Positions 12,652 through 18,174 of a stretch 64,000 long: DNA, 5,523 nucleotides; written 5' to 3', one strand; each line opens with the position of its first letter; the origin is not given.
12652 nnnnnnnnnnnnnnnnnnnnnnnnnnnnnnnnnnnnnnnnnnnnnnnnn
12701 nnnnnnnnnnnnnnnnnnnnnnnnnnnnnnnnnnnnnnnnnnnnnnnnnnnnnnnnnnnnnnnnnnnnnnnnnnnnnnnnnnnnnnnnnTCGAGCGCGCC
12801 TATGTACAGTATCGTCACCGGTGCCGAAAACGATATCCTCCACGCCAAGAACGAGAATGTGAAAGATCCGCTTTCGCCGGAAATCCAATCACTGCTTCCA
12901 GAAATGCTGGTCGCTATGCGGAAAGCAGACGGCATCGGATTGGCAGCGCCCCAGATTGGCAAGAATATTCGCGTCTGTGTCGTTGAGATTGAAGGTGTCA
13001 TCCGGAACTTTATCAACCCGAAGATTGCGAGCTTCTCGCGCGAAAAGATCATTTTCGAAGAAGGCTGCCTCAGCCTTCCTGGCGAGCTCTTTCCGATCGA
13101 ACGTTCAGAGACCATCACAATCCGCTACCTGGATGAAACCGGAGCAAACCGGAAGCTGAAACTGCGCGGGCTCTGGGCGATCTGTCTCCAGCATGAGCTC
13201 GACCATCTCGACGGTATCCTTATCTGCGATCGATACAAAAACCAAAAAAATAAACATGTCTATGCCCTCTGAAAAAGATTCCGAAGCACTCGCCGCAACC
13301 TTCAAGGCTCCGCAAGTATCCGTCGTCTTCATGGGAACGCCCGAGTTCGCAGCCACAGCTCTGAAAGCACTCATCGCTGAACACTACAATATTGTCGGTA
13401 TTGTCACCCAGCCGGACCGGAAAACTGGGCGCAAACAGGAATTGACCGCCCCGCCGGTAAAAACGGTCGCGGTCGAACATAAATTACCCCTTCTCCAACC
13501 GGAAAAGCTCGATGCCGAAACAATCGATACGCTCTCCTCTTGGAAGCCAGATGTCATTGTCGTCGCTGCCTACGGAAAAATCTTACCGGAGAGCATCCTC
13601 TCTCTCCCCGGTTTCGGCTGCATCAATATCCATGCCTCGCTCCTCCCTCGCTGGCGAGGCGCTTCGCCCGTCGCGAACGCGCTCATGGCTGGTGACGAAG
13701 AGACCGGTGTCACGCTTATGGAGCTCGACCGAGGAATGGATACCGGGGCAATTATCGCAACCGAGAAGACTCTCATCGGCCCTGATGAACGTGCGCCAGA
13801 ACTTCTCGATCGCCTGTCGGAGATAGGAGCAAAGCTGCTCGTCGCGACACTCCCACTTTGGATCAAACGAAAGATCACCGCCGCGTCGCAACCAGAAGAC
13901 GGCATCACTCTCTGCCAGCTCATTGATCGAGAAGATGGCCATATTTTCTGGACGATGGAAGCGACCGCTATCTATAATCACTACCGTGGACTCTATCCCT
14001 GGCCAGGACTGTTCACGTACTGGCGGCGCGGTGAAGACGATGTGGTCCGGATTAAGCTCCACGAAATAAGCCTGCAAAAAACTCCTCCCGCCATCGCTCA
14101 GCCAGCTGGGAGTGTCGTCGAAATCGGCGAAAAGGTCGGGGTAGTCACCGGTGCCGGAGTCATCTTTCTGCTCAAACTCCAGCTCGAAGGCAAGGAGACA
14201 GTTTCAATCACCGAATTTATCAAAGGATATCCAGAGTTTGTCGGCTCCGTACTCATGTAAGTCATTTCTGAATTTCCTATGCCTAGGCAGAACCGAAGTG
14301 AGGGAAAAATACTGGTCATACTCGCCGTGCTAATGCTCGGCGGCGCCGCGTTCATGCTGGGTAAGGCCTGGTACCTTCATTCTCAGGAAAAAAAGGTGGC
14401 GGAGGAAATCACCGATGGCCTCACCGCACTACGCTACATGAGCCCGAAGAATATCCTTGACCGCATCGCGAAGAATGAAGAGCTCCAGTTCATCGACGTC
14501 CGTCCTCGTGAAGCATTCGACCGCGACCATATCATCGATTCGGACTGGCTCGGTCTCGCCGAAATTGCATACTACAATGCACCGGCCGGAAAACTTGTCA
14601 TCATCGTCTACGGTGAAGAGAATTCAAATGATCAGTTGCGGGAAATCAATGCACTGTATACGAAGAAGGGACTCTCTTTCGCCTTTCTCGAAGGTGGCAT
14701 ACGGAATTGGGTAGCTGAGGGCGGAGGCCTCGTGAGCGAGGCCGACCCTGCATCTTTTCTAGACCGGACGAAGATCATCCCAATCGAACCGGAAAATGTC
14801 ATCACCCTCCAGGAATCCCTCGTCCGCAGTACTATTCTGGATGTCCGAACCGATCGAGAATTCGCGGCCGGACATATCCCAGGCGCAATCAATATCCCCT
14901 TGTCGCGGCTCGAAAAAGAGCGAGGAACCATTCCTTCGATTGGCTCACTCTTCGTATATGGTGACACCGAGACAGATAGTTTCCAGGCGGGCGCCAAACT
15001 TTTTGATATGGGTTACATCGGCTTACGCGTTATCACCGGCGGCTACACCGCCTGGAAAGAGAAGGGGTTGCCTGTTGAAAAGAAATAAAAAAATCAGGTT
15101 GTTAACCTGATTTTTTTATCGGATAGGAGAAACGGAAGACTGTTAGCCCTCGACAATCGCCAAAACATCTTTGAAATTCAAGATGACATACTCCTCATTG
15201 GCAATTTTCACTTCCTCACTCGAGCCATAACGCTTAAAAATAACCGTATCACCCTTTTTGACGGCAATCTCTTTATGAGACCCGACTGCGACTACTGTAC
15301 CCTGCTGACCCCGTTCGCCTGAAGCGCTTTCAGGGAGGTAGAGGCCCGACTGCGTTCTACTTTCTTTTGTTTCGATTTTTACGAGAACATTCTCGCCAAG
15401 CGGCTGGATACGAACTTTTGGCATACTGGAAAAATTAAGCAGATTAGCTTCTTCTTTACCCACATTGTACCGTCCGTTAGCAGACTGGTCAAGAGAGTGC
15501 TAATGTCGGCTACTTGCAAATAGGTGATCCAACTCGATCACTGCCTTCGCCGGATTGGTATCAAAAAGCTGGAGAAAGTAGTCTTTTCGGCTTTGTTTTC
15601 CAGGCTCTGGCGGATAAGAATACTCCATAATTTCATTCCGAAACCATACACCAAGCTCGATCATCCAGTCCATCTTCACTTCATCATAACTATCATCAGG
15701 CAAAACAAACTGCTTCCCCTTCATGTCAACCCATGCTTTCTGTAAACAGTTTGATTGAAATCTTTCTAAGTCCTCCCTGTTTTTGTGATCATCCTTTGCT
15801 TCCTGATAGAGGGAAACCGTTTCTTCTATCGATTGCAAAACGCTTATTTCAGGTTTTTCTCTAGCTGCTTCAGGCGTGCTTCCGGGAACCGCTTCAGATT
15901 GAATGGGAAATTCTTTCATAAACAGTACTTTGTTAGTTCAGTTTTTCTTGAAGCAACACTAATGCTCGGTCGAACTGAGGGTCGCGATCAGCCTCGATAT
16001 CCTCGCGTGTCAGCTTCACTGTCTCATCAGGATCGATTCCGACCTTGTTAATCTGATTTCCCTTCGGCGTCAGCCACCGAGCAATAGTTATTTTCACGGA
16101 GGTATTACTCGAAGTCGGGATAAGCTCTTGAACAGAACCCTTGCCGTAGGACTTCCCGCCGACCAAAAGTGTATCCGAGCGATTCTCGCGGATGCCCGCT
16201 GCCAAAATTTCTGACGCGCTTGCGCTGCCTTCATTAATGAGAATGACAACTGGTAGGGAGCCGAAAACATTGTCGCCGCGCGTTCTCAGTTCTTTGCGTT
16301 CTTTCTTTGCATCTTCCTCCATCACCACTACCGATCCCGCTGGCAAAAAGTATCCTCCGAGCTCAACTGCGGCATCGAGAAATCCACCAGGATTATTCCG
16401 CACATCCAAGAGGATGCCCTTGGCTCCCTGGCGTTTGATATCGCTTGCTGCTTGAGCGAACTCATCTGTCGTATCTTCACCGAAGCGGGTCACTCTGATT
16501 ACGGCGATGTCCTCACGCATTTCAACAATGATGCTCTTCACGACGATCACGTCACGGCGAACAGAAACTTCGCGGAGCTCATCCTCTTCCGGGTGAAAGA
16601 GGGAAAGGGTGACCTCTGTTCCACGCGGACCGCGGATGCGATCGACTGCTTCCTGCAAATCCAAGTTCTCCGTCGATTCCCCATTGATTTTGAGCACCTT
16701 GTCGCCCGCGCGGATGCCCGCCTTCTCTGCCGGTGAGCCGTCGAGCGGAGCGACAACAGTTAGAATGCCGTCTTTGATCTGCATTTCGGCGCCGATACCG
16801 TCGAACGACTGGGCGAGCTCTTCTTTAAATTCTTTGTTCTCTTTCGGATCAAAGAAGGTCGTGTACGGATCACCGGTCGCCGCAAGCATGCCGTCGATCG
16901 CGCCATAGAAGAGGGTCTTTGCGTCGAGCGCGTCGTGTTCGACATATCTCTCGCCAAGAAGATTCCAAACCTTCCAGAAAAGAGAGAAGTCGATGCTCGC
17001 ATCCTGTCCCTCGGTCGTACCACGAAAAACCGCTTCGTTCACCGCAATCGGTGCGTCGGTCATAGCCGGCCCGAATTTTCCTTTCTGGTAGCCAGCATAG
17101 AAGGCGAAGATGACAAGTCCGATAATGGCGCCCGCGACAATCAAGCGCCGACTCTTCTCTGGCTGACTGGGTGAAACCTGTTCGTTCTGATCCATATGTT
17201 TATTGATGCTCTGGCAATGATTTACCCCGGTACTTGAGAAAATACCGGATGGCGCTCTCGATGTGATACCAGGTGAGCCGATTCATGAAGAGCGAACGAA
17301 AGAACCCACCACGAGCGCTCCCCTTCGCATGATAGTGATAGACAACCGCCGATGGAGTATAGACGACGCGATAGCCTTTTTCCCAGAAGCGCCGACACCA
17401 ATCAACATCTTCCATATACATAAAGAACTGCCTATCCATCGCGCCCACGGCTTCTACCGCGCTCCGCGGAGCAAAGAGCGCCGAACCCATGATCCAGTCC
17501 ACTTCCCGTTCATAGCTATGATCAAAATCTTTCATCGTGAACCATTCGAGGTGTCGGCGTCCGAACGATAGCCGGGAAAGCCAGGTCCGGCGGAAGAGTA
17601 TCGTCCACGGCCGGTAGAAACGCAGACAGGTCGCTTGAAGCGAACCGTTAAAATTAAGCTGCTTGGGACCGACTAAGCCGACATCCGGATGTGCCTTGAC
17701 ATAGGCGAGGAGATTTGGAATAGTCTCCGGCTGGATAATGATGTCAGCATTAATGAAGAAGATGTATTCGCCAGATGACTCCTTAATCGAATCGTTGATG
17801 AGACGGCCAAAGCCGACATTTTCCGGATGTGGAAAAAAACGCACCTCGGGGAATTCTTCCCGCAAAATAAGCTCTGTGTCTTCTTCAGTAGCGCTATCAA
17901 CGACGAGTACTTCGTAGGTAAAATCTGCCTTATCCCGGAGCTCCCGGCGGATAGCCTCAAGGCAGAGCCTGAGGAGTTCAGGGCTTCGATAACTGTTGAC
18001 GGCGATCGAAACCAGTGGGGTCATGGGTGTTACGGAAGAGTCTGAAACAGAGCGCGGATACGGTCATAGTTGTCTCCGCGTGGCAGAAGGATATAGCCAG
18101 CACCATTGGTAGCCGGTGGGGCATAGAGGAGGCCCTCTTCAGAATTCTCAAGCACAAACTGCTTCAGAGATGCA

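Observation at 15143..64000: A ~47-kb envelope glycopolymer supercluster: three polyprenyl-P-sugar synthases feeding seven GT-C-fold membrane enzymes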

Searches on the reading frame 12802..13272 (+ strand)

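Call 9: search_protein_families(library=pfam, proteins=[window:12802-13272:+], max_evalue=0.001)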
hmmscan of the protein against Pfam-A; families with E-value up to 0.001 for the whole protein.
window:12802-13272:+ (156 aa): 1 family
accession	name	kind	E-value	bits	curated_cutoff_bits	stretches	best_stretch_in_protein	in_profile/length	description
PF01327.26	Pep_deformylase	-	2.1e-42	144.8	22.8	1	7-150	6-155/156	Polypeptide deformylase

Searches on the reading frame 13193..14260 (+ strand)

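Call 9: search_protein_families(library=pfam, proteins=[window:13193-14260:+], max_evalue=0.001)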
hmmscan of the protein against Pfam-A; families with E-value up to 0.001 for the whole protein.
window:13193-14260:+ (355 aa): 2 families
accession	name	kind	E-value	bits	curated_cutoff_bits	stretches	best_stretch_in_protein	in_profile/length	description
PF00551.24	Formyl_trans_N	-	1e-41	143.1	26.1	1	44-219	4-180/181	Formyl transferase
PF02911.23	Formyl_trans_C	-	5.5e-19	68.6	21.1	1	244-346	2-99/100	Formyl transferase, C-terminal domain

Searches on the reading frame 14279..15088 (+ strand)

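Call 9: search_protein_families(library=pfam, proteins=[window:14279-15088:+], max_evalue=0.001)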
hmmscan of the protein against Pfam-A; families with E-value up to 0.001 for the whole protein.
window:14279-15088:+ (269 aa): 1 family
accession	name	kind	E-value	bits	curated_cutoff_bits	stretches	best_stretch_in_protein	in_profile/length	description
PF00581.25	Rhodanese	-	5.2e-23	81.9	22.2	2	183-262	15-102/102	Rhodanese-like domain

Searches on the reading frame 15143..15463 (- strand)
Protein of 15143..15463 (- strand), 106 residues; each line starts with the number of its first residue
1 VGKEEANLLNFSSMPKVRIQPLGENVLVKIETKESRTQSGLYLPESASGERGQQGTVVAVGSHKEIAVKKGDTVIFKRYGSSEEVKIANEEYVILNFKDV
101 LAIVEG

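Call 4: search_protein_families(library=pfam, proteins=[window:15143-15463:-], max_evalue=0.01)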
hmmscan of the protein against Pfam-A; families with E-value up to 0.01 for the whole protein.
window:15143-15463:- (106 aa): 1 family
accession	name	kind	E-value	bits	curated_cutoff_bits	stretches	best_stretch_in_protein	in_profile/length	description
PF00166.26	Cpn10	-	1.1e-23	83.5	21.1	1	19-104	2-93/93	Chaperonin 10 Kd subunit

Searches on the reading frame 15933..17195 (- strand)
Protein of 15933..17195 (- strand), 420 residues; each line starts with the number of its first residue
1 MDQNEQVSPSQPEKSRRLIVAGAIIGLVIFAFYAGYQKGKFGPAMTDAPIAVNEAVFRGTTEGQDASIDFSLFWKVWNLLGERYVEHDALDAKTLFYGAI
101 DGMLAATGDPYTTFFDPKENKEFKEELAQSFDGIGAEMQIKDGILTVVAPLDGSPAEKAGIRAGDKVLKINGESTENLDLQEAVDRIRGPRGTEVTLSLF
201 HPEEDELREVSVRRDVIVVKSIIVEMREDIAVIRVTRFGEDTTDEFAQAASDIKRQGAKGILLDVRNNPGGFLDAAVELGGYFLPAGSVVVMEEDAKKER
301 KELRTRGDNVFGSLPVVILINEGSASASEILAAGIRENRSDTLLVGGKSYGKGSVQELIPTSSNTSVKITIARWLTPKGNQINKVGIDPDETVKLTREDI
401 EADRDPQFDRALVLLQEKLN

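Call 4: search_protein_families(library=pfam, proteins=[window:15933-17195:-], max_evalue=0.01)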
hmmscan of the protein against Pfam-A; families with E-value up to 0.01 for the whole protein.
window:15933-17195:- (420 aa): 5 families
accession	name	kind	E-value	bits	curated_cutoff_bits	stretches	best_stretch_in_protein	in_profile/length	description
PF03572.23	Peptidase_S41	-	2.4e-45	154.5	24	1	229-393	1-165/165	Peptidase family S41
PF17820.7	PDZ_6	-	4.1e-15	55.7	27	1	147-197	2-50/54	PDZ domain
PF00595.29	PDZ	-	1.1e-11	45.4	23.2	1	136-198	16-79/81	PDZ domain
PF13180.12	PDZ_2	-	1.8e-08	35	27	1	134-211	3-79/80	PDZ domain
PF22694.1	CtpB_N-like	-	3.7e-07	31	27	1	60-116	28-82/85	Activating protease CtpB N-terminal domain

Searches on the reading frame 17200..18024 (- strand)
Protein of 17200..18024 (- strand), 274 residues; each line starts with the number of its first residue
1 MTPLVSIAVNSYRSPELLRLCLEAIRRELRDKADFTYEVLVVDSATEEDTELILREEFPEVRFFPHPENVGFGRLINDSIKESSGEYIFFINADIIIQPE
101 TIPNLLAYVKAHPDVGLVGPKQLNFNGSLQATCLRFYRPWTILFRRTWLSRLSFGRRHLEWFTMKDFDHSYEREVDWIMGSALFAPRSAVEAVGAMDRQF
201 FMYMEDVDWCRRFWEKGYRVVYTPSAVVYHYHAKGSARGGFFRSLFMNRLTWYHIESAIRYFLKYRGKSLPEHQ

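Call 4: search_protein_families(library=pfam, proteins=[window:17200-18024:-], max_evalue=0.01)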
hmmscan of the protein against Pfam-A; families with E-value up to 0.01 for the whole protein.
window:17200-18024:- (274 aa): 4 families
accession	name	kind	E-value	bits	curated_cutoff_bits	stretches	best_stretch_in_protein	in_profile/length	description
PF00535.33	Glycos_transf_2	-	1.9e-18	67.4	23.3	1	6-134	1-128/168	Glycosyl transferase family 2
PF13641.12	Glyco_tranf_2_3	-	4.3e-17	63.3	27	1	5-234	3-215/230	Glycosyltransferase like family 2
PF13632.12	Glyco_trans_2_3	-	5.9e-08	33.2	27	1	145-235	40-128/198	Glycosyl transferase family group 2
PF13712.12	Glyco_tranf_2_5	-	0.00014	22.1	27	1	76-232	45-189/210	Glycosyltransferase like family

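Call 60: search_protein_families(library=ncbifam, proteins=[window:17200-18024:-], max_evalue=0.00001)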
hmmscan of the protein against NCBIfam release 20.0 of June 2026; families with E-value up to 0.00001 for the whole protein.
window:17200-18024:- (274 aa): 10 families
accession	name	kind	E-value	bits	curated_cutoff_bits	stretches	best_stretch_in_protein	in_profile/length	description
TIGR03965.1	mycofact_glyco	equivalog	1.1e-17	64.1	280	1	4-232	75-282/467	mycofactocin biosynthesis glycosyltransferase MftF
NF041875.1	EPS_EpsD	equivalog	1.4e-11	44.3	370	1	5-120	1-115/325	exopolysaccharide biosynthesis glycosyltransferase EpsD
TIGR03937.1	PgaC_IcaA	equivalog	5.6e-09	35.4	422.3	0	3-118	45-159/407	poly-beta-1,6-N-acetyl-D-glucosamine synthase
TIGR04440.1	glyco_TIGR04440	domain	2.9e-08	33.7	70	1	17-128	14-126/215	TIGR00180 family glycosyltransferase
TIGR01556.1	rhamnosyltran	subfamily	3.5e-08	33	200.55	1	36-231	21-201/281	rhamnosyltransferase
NF038299.1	EPS_HpsN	equivalog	3.8e-07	29.4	425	0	3-121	1-118/317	hormogonium polysaccharide biosynthesis glycosyltransferase HpsN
NF038302.1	EPS_HpsE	equivalog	7.3e-07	28.4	300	0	6-119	4-121/307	hormogonium polysaccharide biosynthesis glycosyltransferase HpsE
NF007482.0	PRK10073.1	equivalog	1.1e-06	27.9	423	1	2-108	5-109/334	glycosyltransferase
TIGR03111.1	glyc2_xrt_Gpos1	hypoth_equivalog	3.3e-06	26.2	363.95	1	3-136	49-183/439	TIGR03111 family XrtG-associated glycosyltransferase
TIGR04283.1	glyco_like_mftF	equivalog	6.3e-06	25.9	182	0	25-110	17-99/221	TIGR04283 family arsenosugar biosynthesis glycosyltransferase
